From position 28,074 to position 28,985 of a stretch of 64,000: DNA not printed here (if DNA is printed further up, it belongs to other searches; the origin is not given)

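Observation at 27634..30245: Four tandem, near-identical genes for tail-anchored coiled-coil proteins abutting the defence locus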

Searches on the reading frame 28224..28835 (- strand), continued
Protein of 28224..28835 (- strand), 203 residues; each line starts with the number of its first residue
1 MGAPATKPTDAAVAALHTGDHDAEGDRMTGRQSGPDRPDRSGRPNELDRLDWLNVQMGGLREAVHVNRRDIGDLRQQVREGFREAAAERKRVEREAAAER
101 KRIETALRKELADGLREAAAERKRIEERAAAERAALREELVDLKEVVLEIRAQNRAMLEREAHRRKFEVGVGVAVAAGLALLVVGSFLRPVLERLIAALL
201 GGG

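Call 55: find_encoding_contigs(protein=P0125, flank=8000, max_places=2)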
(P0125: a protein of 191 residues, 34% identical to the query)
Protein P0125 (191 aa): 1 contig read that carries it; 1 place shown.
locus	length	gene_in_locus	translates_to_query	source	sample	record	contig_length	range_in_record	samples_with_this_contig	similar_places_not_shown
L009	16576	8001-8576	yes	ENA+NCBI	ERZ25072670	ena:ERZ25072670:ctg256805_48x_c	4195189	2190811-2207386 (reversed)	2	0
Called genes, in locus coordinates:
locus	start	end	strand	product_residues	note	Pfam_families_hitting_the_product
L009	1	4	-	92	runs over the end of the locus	-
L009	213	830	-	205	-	-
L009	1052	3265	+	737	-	PF07732:Cu-oxidase_3, PF00394:Cu-oxidase (faint), PF07731:Cu-oxidase_2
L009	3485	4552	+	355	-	PF02805:Ada_Zn_binding, PF00165:HTH_AraC (weak), PF12833:HTH_18, PF01035:DNA_binding_1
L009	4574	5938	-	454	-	-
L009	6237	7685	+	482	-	PF01979:Amidohydro_1, PF07969:Amidohydro_3 (weak)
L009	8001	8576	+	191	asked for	-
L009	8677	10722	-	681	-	PF07719:TPR_2 (faint)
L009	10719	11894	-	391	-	PF00155:Aminotran_1_2, PF01041:DegT_DnrJ_EryC1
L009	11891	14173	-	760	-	PF13432:TPR_16 (faint), PF07719:TPR_2 (faint), PF01464:SLT, PF27553:SLT_superhelical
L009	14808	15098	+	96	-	-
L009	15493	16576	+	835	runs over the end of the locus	PF01381:HTH_3 (weak), PF13560:HTH_31, PF01555:N6_N4_Mtase (weak)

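Call 56: find_encoding_contigs(protein=P0130, flank=8000, max_places=2)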
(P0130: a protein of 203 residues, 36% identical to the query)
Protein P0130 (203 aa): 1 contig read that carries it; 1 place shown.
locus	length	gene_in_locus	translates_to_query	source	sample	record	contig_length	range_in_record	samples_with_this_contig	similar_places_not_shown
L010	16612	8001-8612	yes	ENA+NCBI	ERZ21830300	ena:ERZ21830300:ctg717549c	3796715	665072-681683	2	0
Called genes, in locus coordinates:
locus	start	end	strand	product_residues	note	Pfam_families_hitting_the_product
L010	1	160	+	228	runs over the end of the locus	PF03167:UDG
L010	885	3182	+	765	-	PF17764:PriA_3primeBD, PF00270:DEAD, PF04851:ResIII, PF00271:Helicase_C (weak), PF18074:PriA_C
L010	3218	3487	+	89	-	PF00216:Bac_DNA_binding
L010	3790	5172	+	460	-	PF00025:Arf (faint), PF00071:Ras (faint), PF00350:Dynamin_N (faint), PF01926:MMR_HSR1, PF01926:MMR_HSR1, PF02421:FeoB_N, PF00009:GTP_EFTU (weak), PF14714:KH_dom-like, +3 more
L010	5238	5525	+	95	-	PF00216:Bac_DNA_binding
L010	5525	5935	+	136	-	PF00376:MerR, PF13411:MerR_1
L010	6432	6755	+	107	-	-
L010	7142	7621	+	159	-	-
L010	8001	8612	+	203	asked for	-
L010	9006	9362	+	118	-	-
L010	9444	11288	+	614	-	-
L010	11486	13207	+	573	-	PF09423:PhoD, PF19050:PhoD_2 (weak)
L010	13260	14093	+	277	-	-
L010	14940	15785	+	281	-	-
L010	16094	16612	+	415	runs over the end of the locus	-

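Call 61: find_homologous_proteins(query=P0007, max_evalue=1e-50)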
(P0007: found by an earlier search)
Query P0007 (387 aa): 8000 proteins with E <= 1e-50 among 8000 candidates; the best 120 are listed.
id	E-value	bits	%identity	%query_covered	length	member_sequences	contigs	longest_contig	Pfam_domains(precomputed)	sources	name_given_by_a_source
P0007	1.1e-249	846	100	100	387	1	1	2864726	PF03576.20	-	-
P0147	1.6e-207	707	88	96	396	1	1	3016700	PF03576.20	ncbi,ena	-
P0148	1.2e-198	678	86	95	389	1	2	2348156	PF03576.20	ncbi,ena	-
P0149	1.6e-194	665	83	95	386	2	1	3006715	PF03576.20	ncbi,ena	-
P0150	1.0e-191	655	80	98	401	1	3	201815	PF03576.20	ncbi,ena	-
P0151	2.1e-189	648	80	95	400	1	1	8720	PF03576.20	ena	-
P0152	2.9e-189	647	80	95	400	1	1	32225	PF03576.20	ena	-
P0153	5.4e-189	646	79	94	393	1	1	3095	PF03576.20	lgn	-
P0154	5.9e-189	646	80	95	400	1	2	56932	PF03576.20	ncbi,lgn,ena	-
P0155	2.1e-188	645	78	99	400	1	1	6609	PF03576.20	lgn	-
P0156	2.3e-188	644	80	95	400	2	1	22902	PF03576.20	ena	-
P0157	2.4e-188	644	80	95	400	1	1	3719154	PF03576.20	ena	-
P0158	2.8e-188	644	80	95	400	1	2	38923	PF03576.20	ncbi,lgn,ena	-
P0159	4.3e-188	644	77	99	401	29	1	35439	PF03576.20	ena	-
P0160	6.8e-188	643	78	98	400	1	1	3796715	PF03576.20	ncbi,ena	-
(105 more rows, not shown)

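Call 62: find_encoding_contigs(protein=P0147, flank=10000, max_places=2)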
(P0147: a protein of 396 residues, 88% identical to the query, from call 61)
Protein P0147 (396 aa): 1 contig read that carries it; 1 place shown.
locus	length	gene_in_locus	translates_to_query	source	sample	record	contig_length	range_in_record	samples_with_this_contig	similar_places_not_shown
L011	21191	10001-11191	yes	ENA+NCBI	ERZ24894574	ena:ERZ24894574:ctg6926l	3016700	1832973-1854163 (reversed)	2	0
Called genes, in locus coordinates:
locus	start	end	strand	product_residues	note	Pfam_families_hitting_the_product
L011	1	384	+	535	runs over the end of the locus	PF01039:Carboxyl_trans, PF03255:ACCA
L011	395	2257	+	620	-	PF07287:AtuA, PF23544:AtuA_ferredoxin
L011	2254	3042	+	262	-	PF00378:ECH_1, PF16113:ECH_2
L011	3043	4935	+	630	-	PF00289:Biotin_carb_N, PF02786:CPSase_L_D2, PF07478:Dala_Dala_lig_C, PF02222:ATP-grasp (weak), PF02785:Biotin_carb_C, PF25997:BSH_YhbJ (faint), PF00364:Biotin_lipoyl, PF25919:BSH_CusB (weak)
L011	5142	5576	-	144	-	-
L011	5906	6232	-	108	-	-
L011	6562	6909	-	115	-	-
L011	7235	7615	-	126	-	PF01442:Apolipoprotein (weak)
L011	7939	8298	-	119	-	-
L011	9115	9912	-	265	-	-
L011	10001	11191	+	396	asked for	PF03576:Peptidase_S58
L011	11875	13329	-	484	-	PF00939:Na_sulph_symp, PF03600:CitMHS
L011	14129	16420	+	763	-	-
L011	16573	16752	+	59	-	PF13683:rve_3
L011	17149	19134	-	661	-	-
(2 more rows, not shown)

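Call 63: find_encoding_contigs(protein=P0148, flank=10000, max_places=2)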
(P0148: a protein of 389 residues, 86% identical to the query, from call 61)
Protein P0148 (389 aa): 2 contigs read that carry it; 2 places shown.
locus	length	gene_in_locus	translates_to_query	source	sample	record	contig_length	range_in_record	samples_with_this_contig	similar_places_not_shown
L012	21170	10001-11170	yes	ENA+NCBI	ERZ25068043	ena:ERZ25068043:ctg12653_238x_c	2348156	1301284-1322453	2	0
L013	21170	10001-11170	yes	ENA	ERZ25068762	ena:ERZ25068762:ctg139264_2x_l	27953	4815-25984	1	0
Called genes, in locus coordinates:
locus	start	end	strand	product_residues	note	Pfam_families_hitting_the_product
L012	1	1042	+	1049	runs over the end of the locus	PF02012:BNR (faint), PF13088:BNR_2 (faint), PF15902:Sortilin-Vps10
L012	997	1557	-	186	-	PF00291:PALP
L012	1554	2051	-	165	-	PF00291:PALP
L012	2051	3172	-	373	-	PF00291:PALP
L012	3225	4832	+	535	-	PF01039:Carboxyl_trans, PF03255:ACCA (weak)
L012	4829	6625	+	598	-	PF07287:AtuA, PF23544:AtuA_ferredoxin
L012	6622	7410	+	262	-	PF00378:ECH_1, PF16113:ECH_2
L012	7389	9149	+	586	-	PF00289:Biotin_carb_N, PF02786:CPSase_L_D2, PF02222:ATP-grasp, PF07478:Dala_Dala_lig_C, PF02785:Biotin_carb_C, PF00364:Biotin_lipoyl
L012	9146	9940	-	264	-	-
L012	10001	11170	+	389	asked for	PF03576:Peptidase_S58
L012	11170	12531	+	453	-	PF00171:Aldedh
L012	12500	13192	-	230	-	PF03070:TENA_THI-4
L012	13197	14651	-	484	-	PF00939:Na_sulph_symp, PF03600:CitMHS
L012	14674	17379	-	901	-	PF02585:PIG-L, PF10633:NPCBM_assoc (faint)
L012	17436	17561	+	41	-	-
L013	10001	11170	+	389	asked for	PF03576:Peptidase_S58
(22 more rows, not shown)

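Call 64: find_encoding_contigs(protein=P0149, flank=10000, max_places=2)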
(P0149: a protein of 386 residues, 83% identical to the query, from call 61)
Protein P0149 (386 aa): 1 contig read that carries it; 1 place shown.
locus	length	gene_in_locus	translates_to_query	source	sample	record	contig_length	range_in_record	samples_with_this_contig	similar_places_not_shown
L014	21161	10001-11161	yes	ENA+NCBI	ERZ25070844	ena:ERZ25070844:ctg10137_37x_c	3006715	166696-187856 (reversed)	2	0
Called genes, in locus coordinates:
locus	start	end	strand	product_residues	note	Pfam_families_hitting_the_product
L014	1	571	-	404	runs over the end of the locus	PF02463:SMC_N, PF11398:DUF2813 (faint), PF13175:AAA_15 (weak), PF13476:AAA_23 (weak), PF13304:AAA_21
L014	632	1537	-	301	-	PF20208:ARPP-1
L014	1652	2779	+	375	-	PF00155:Aminotran_1_2, PF00266:Aminotran_5, PF01041:DegT_DnrJ_EryC1 (weak)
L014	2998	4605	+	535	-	PF01039:Carboxyl_trans, PF03255:ACCA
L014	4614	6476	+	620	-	PF07287:AtuA, PF23544:AtuA_ferredoxin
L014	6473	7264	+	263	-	PF00378:ECH_1, PF16113:ECH_2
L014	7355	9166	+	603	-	PF00289:Biotin_carb_N, PF02786:CPSase_L_D2, PF02222:ATP-grasp, PF07478:Dala_Dala_lig_C, PF02785:Biotin_carb_C, PF00364:Biotin_lipoyl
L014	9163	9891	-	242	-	-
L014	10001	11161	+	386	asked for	PF03576:Peptidase_S58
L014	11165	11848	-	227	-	PF03070:TENA_THI-4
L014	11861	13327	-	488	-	PF00939:Na_sulph_symp, PF03600:CitMHS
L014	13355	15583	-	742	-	PF00324:AA_permease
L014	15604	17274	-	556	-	PF19864:Radical_SAM_N2, PF04055:Radical_SAM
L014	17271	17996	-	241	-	PF24481:CT398_CC, PF02591:Zn_ribbon_9 (weak)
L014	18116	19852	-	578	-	PF00140:Sigma70_r1_2, PF04542:Sigma70_r2, PF04539:Sigma70_r3, PF04545:Sigma70_r4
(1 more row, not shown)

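Call 68: find_encoding_contigs(protein=P0104, flank=10000, max_places=2)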
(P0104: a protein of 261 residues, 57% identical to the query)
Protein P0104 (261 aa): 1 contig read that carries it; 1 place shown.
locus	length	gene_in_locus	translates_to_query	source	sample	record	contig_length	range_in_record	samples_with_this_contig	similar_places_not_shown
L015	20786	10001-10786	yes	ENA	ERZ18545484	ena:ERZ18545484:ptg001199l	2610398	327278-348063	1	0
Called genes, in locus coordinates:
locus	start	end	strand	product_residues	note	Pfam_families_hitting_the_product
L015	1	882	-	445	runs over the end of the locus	PF01458:SUFBD_core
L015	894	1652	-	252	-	PF02463:SMC_N (faint), PF00005:ABC_tran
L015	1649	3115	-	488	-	PF19295:SufBD_N, PF01458:SUFBD_core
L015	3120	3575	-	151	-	PF02082:Rrf2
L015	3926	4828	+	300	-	PF20275:CTD10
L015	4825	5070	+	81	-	PF20293:MC6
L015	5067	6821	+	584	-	PF20275:CTD10, PF10088:DUF2326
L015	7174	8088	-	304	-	-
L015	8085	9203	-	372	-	PF00413:Peptidase_M10 (faint)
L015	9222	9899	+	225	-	PF00730:HhH-GPD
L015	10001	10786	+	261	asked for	-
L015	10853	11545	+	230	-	PF06902:Fer4_19, PF09360:zf-CDGSH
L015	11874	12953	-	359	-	PF00753:Lactamase_B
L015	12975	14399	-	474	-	PF01425:Amidase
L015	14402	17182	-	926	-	PF25794:SACS, PF13020:NOV_C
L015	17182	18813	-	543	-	PF00342:PGI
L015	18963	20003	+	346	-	PF00174:Oxidored_molyb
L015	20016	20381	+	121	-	PF04241:DUF423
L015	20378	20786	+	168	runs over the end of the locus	PF03061:4HBT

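Call 69: find_encoding_contigs(protein=P0042, flank=10000, max_places=2)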
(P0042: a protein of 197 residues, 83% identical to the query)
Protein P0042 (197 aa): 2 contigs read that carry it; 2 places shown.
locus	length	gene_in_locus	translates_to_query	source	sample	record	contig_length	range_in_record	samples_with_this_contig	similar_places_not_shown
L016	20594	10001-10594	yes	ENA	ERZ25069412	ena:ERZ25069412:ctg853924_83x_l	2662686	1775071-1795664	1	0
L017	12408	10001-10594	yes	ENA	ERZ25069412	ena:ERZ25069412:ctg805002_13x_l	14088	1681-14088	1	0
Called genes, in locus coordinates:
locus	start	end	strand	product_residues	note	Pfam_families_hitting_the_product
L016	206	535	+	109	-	-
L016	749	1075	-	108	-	PF01883:FeS_assembly_P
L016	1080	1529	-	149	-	PF01592:NifU_N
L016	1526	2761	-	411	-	PF00155:Aminotran_1_2, PF00266:Aminotran_5, PF01041:DegT_DnrJ_EryC1 (weak)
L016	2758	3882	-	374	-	PF01458:SUFBD_core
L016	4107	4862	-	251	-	PF02463:SMC_N (faint), PF00005:ABC_tran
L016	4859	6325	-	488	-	PF19295:SufBD_N, PF01458:SUFBD_core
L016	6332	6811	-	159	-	PF02082:Rrf2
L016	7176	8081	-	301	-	-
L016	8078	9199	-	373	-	PF00413:Peptidase_M10 (faint)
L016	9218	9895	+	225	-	PF00730:HhH-GPD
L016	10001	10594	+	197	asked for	-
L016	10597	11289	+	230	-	PF06902:Fer4_19, PF09360:zf-CDGSH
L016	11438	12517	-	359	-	PF00753:Lactamase_B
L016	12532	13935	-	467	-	PF01425:Amidase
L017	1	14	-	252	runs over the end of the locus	PF02463:SMC_N (faint), PF00005:ABC_tran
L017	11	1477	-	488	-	PF19295:SufBD_N, PF01458:SUFBD_core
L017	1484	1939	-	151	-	PF02082:Rrf2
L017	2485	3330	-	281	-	-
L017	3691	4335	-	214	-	PF14237:GYF_2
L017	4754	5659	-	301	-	-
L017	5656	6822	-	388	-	PF00413:Peptidase_M10 (faint)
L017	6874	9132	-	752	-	-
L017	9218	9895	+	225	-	PF00730:HhH-GPD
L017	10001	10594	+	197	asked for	-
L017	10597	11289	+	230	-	PF06902:Fer4_19, PF09360:zf-CDGSH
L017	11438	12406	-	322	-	?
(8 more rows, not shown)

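Call 79: search_dna_similar(query=window:28224-28835:-, collection=phages, mode=protein, max_evalue=0.001, max_rows=10)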
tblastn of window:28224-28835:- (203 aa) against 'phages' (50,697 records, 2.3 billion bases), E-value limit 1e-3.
No match.

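Call 80: search_dna_similar(query=window:28224-28835:-, collection=plasmids, mode=protein, max_evalue=0.001, max_rows=10)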
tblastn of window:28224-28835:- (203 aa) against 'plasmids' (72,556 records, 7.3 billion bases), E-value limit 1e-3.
No match.

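Call 81: find_related_loci(query=A6, collection=viral_contigs, flank=5000)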
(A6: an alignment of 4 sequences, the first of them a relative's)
Query A6 (210 aa) in viral_contigs; peptide patterns used: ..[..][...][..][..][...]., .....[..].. (x = any residue, [..] = any of these).
101 stretches matched a pattern, but none encodes a relative of the query by tblastn (E <= 1e-3).

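Call 82: find_related_loci(query=A3, collection=metagenome_contigs, flank=10000)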
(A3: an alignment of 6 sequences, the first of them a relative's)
Query A3 (203 aa) in metagenome_contigs; peptide patterns used: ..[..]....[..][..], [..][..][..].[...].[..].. (x = any residue, [..] = any of these).
325 stretches matched a pattern, but none encodes a relative of the query by tblastn (E <= 1e-3).
